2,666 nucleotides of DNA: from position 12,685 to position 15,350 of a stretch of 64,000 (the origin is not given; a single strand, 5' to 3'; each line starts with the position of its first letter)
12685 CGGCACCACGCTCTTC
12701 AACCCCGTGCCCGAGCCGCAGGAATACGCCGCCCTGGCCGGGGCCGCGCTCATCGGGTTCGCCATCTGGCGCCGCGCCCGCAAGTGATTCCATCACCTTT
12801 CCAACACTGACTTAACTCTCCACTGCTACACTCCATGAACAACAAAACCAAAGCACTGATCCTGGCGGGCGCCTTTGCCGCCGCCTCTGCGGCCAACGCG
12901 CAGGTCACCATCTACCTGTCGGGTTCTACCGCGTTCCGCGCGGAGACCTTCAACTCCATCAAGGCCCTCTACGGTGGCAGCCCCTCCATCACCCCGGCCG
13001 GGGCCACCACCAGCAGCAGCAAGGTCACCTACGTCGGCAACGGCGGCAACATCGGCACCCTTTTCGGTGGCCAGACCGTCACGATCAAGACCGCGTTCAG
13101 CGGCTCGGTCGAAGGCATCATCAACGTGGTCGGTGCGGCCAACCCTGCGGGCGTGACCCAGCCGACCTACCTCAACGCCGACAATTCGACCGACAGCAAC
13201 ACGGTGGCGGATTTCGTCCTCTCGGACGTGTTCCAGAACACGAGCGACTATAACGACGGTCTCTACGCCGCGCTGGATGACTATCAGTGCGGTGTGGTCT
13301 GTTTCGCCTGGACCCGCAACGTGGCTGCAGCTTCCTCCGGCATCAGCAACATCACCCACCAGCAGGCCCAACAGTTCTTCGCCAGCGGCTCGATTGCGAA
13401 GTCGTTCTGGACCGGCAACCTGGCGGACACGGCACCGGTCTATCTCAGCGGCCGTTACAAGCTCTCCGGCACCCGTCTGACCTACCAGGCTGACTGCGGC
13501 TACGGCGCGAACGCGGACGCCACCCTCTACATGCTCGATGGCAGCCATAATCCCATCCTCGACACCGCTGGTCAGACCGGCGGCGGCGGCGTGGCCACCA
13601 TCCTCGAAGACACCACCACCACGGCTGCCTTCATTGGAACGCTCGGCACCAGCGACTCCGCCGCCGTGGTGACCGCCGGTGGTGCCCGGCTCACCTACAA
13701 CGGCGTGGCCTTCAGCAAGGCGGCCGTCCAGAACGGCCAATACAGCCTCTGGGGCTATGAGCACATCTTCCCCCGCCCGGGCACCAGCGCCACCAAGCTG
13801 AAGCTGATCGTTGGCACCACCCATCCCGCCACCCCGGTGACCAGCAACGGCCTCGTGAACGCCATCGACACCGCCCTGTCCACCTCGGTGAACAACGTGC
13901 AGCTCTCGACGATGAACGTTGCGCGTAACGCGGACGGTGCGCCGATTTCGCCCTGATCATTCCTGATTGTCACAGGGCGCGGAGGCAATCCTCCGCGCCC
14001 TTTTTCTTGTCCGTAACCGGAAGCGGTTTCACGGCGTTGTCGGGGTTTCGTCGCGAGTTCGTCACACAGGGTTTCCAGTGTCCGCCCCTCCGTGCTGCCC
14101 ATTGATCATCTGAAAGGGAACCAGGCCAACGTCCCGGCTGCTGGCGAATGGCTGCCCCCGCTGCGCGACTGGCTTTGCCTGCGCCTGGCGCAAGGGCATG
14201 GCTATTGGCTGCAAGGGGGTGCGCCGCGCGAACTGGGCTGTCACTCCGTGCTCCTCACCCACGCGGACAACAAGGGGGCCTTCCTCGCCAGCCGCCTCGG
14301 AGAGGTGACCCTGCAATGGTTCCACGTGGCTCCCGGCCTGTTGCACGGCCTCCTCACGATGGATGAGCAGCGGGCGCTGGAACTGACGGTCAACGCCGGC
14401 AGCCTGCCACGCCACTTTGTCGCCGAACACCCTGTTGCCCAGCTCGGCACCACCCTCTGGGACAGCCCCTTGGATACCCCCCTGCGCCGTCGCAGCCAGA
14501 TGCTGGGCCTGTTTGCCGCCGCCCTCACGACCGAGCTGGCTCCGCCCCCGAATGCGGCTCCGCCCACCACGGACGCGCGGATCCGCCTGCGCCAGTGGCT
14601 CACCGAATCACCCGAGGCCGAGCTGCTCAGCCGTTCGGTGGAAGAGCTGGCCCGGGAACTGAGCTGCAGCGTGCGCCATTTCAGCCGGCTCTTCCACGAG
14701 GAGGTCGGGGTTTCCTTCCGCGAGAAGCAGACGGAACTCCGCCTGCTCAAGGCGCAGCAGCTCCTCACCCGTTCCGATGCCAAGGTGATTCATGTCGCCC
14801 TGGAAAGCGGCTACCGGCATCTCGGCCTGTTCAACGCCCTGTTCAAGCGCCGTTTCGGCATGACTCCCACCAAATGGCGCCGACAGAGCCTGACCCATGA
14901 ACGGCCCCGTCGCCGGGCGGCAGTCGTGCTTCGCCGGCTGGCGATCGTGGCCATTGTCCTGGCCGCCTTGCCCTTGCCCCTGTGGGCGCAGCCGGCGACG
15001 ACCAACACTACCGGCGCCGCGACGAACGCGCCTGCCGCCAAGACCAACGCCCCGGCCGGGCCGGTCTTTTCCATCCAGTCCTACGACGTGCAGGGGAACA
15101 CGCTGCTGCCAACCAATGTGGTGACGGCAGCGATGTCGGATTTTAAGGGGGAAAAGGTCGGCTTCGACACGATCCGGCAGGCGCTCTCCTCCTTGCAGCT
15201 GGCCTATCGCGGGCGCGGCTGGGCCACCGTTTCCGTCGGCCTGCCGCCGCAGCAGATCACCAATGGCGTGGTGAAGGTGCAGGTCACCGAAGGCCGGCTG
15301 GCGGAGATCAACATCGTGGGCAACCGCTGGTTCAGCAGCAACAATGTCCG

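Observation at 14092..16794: AraC-type transcription factor and a TpsB secretion pore share one uninterrupted 900-codon frame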

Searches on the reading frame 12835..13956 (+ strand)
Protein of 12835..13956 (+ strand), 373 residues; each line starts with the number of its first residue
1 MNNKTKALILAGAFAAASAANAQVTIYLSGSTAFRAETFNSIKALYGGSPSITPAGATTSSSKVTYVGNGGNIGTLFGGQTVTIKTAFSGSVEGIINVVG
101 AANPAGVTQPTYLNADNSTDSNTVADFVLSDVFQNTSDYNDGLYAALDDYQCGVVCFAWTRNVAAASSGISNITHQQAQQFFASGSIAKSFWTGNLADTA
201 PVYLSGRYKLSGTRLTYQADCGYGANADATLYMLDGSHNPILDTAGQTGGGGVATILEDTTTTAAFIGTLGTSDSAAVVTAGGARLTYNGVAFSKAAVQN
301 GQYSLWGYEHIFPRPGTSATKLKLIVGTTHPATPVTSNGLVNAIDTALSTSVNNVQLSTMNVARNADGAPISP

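Call 9: search_protein_families(library=pfam, proteins=[window:12835-13956:+], max_evalue=0.01)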
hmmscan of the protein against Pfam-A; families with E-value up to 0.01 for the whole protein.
window:12835-13956:+ (373 aa): 0 families

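Call 59: search_protein_families(library=ncbifam, proteins=[window:12835-13953:+], max_evalue=0.01)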
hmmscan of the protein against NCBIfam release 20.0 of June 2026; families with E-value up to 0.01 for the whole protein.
window:12835-13953:+ (373 aa): 1 family
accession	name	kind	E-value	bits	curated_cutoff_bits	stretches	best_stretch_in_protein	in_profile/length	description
TIGR02136.1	ptsS_2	subfamily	0.00077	18.7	206.6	1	164-312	127-258/295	phosphate ABC transporter substrate-binding protein PstS family protein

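Call 75: search_protein_families(library=padloc, proteins=[window:12835-13953:+], max_evalue=0.001)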
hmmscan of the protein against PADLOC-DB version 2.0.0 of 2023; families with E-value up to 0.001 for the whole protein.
window:12835-13953:+ (373 aa): 0 families

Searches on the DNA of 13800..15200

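Call 70: search_rna_families(source=window, start=13800, end=15200, threshold=evalue, max_evalue=1)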
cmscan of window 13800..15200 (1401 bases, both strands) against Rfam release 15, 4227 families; matches with E-value up to 1: 1.
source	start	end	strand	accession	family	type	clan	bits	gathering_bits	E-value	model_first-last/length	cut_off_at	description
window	14578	14604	+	RF02806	PyrR208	Gene; snRNA; snoRNA; HACA-box;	-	18.5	64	0.8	1-60/60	no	Pyrobaculum sRNA 208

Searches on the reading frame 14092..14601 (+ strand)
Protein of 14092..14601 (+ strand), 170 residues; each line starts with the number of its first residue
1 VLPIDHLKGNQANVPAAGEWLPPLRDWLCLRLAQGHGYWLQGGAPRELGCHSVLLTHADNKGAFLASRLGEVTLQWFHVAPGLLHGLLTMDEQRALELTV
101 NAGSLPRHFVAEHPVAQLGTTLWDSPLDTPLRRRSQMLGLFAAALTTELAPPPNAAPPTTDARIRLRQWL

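Call 41: search_protein_representatives(protein=window:14092-14601:+)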
Query: 170 residues. Proteins with E-value up to 0.001 (for the whole library): 260; up to 1e-10: 85; up to 1e-30: 0. The best 150 are listed.
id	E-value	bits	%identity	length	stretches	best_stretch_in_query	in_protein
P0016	1.0e-18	84.2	38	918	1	14-170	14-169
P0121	2.6e-16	76.3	39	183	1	10-154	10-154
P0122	3.1e-16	76.1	39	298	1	10-149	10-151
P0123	5.7e-16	75.2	38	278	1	5-163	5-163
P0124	3.0e-15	72.9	33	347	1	6-167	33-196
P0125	3.3e-15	72.7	35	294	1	6-169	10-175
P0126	3.3e-15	72.7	34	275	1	6-160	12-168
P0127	5.5e-15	72.0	34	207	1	11-168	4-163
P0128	6.5e-15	71.8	38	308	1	5-157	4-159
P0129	7.2e-15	71.6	35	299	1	6-169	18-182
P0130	8.8e-15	71.3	32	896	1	10-167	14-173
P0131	9.3e-15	71.3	36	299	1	6-154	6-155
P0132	1.2e-14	71.0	33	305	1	6-167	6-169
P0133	1.3e-14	70.8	36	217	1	10-168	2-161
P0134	1.4e-14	70.7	35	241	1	6-168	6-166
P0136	2.5e-14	69.9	35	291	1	6-167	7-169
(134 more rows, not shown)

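Call 43: find_encoding_contigs(protein=P0123, flank=6000, max_places=3)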
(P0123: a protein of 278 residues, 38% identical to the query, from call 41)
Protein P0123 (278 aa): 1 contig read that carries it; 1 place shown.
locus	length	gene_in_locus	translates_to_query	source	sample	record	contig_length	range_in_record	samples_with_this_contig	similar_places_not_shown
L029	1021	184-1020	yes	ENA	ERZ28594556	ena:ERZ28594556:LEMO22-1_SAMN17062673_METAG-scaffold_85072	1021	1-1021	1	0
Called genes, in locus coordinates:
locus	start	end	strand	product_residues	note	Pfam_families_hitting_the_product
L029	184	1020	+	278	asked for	PF12833:HTH_18, PF00165:HTH_AraC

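Call 44: find_encoding_contigs(protein=P0132, flank=6000, max_places=3)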
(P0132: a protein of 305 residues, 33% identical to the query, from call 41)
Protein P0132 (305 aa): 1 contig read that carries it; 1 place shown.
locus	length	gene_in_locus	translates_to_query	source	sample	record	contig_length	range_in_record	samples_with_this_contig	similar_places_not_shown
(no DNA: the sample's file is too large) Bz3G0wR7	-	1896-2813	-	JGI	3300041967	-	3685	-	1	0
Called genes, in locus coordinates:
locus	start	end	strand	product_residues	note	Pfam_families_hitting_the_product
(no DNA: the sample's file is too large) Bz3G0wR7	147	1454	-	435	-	PF16930:Porin_5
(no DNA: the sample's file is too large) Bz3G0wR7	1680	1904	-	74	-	-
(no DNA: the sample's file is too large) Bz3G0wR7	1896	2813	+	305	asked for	PF00165:HTH_AraC (faint), PF12833:HTH_18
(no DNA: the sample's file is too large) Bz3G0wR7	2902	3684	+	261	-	?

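Call 45: find_encoding_contigs(protein=P0125, flank=6000, max_places=3)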
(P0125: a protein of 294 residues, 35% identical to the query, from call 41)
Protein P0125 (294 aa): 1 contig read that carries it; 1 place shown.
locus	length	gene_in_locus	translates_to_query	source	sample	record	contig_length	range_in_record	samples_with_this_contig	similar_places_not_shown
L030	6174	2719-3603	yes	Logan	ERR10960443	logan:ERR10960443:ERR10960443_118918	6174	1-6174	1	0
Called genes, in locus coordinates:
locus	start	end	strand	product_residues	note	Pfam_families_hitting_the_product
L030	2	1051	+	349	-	?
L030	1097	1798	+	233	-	PF02563:Poly_export, PF10531:SLBB, PF22461:SLBB_2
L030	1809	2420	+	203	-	PF02357:NusG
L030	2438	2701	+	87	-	-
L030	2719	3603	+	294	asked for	PF12833:HTH_18, PF00165:HTH_AraC (weak)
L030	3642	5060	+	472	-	PF13727:CoA_binding_3 (weak), PF02397:Bac_transf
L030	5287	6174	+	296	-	?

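Call 46: find_encoding_contigs(protein=P0136, flank=6000, max_places=3)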
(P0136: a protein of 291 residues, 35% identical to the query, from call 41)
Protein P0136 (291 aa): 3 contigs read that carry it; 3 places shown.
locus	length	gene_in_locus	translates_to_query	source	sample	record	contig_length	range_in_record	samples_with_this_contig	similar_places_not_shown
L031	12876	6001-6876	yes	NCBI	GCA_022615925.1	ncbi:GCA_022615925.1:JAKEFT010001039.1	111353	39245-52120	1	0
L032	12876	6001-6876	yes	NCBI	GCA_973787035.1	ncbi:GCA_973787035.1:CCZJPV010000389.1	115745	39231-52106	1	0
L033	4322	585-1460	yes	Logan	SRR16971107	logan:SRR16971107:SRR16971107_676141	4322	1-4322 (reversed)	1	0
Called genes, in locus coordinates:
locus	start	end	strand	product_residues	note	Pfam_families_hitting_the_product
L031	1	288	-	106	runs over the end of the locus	PF01451:LMWPc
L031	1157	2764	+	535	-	PF09721:Exosortase_EpsH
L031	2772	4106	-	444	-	PF14559:TPR_19 (faint), PF23914:TPR_CcmH_CycH (weak), PF13431:TPR_17 (faint)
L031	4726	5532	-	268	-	-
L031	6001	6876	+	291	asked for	PF00165:HTH_AraC (faint), PF12833:HTH_18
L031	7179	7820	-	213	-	-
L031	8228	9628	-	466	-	PF13727:CoA_binding_3, PF02397:Bac_transf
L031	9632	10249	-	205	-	-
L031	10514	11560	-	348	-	PF07679:I-set, PF13895:Ig_2 (weak), PF13927:Ig_3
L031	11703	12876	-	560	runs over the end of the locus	PF28492:Beta_helix_4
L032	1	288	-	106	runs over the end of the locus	PF01451:LMWPc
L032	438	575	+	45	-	-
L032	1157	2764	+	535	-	PF09721:Exosortase_EpsH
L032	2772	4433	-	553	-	PF07719:TPR_2 (faint), PF13431:TPR_17 (faint), PF14559:TPR_19 (faint), PF23914:TPR_CcmH_CycH (weak)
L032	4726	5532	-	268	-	-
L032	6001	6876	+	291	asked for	PF00165:HTH_AraC (faint), PF12833:HTH_18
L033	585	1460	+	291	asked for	PF00165:HTH_AraC (faint), PF12833:HTH_18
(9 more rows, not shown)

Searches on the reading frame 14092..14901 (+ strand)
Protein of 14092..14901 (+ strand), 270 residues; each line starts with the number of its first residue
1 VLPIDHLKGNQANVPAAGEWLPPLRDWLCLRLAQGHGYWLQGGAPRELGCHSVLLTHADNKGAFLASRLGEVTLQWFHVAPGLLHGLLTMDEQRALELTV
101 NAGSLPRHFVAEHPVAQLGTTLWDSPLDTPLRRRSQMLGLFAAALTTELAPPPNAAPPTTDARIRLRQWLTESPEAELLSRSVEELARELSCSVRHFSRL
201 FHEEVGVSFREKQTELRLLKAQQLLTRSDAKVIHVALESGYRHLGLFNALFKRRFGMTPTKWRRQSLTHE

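Call 50: predict_structure(alignment_id=A2)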
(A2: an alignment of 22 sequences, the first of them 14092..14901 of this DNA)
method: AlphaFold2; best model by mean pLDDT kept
length: 270 residues; sequences in the alignment: 22
mean_pLDDT: 87.1   pTM: 0.72
mean pLDDT of the five models: 87.1, 87.0, 87.0, 86.8, 86.3
residues with pLDDT >= 90: 138; 70-90: 112; 50-70: 16; < 50: 4
segments of 3 or more residues with pLDDT < 50: none
pLDDT, mean of each block of 10 residues (from residue 1): 71 95 86 95 88 91 91 94 82 87 87 96 85 93 89 61 87 84 92 94 92 90 80 88 91 91 72
secondary structure, 60 per line:
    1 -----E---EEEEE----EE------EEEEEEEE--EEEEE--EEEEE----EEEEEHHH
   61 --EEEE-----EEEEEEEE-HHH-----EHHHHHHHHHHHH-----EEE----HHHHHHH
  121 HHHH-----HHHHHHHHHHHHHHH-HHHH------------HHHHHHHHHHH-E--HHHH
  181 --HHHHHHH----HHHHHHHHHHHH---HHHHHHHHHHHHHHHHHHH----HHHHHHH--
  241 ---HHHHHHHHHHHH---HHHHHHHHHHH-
elements in order: E10-14 E27-34 E37-41 E44-48 E53-57 E63-66 E72-79 H90-101 E107-109 H114-124 H130-144 H146-149 H162-172 H177-180 H183-189 H194-205 H209-227 H232-238 H244-255 H259-269

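Call 53: fold_search(model_id=the predicted structure, library=pdb)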
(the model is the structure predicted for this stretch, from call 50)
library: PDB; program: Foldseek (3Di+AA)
matches with E <= 10: 1491; with E <= 0.001: 50
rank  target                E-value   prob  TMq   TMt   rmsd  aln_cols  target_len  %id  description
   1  4mlo                  1.0e-09  1.00  0.36  0.36  11.1       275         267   12  1.65A resolution structure of ToxT from Vibrio cholerae (P21 Form) (released 2016-04-20)
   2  3gbg                  1.3e-09  1.00  0.36  0.37  10.9       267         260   12  Crystal Structure of ToxT from Vibrio Cholerae O395 (released 2010-02-23)
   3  5suw                  6.6e-09  1.00  0.36  0.36  11.2       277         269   13  Crystal Structure of ToxT from Vibrio Cholerae O395 bound to 3-(8-Methyl-1,2,3,4-tetrahydronaphthalen-1-yl)propanoic aci (released 2017-04-12)
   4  5sux                  1.9e-08  1.00  0.36  0.37  11.1       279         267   11  Crystal Structure of ToxT from Vibrio Cholerae O395 bound to (E)-4-(8-methylnaphthalen-1-yl)but-3-enoic acid (released 2017-04-12)
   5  9ca5_B                2.1e-08  1.00  0.37  0.40  11.4       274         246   10  Rns pocket mutant - H20A (released 2025-06-25)
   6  6p7t                  2.5e-08  1.00  0.37  0.37  10.9       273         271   13  Crystal structure of apo ToxT K231A from Vibrio cholerae strain SCE256 (released 2020-01-01)
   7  6pb9                  4.4e-08  1.00  0.38  0.37  11.2       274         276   13  Crystal structure of unsaturated fatty acid bound ToxT K231A from Vibrio cholerae strain SCE256 (released 2020-01-01)
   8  9ca5_A                5.5e-08  1.00  0.38  0.40  11.3       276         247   10  Rns pocket mutant - H20A (released 2025-06-25)
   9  9gfp_B                6.1e-08  1.00  0.36  0.39  11.6       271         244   12  The crystal structure of CsvR from Escherichia coli (released 2025-08-20)
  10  8vst_B                7.6e-08  1.00  0.38  0.41  11.4       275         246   11  Rns mutant H20A/R75A (released 2025-07-23)
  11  8vst_A                9.5e-08  1.00  0.37  0.40  12.0       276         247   10  Rns mutant H20A/R75A (released 2025-07-23)
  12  8vrq_A                1.2e-07  1.00  0.37  0.39  12.1       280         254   10  Rns pocket mutant - R75A (released 2025-07-23)
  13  6p7r                  1.8e-07  1.00  0.36  0.35  10.7       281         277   11  Crystal structure of unsaturated fatty acid bound wild-type ToxT from Vibrio cholerae strain SCE256 (released 2020-01-01)
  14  8vrq_B                2.1e-07  1.00  0.36  0.38  12.4       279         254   11  Rns pocket mutant - R75A (released 2025-07-23)
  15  6xiu_B                4.0e-07  1.00  0.37  0.40  11.8       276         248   11  ETEC Rns bound to a potential inhibitor, decanoic acid (released 2021-06-30)
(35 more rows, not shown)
